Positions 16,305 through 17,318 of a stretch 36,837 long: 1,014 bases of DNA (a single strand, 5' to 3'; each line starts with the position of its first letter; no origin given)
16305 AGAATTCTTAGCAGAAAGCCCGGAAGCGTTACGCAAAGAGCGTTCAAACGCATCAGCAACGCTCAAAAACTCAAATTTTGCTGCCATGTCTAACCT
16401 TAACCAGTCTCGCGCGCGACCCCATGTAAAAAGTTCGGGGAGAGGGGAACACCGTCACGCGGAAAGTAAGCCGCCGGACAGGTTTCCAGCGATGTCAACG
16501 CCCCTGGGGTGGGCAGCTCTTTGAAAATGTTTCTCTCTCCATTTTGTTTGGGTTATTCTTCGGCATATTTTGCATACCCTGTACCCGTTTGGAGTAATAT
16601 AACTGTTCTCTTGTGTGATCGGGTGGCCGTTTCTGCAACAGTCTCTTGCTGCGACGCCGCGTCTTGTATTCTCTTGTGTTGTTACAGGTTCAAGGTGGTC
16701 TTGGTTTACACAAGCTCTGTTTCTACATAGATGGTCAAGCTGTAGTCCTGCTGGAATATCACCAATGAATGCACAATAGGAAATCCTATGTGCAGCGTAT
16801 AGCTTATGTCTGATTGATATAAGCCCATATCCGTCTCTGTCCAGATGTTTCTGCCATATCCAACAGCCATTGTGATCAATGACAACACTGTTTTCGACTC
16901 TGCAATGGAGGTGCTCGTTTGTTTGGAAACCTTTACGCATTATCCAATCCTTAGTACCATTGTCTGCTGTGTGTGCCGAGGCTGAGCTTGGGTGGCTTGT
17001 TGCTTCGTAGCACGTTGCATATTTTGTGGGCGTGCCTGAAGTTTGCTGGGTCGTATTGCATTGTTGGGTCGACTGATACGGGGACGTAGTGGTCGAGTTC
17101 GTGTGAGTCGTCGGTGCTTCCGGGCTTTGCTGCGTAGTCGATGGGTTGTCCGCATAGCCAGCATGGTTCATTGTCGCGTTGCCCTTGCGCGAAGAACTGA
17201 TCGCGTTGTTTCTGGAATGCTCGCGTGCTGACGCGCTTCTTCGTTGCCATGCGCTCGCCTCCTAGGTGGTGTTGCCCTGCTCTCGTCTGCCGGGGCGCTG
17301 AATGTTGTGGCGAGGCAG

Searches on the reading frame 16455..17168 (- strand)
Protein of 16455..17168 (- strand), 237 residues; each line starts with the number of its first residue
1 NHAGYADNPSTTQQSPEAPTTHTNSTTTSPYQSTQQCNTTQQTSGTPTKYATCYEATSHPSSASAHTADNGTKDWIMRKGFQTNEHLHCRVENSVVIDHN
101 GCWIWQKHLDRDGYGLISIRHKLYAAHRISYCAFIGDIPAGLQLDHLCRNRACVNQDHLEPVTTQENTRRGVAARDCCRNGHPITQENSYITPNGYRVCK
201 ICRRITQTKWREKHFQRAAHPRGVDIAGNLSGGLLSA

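Call 76: search_protein_families(library=pfam, proteins=[window:16455-17168:-], max_evalue=0.001)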
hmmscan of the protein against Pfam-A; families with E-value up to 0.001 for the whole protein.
window:16455-17168:- (237 aa): 1 family
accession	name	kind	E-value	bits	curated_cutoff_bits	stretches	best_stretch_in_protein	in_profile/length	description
PF13392.12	HNH_3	-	1.2e-11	44.5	24.8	1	124-169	1-46/46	HNH endonuclease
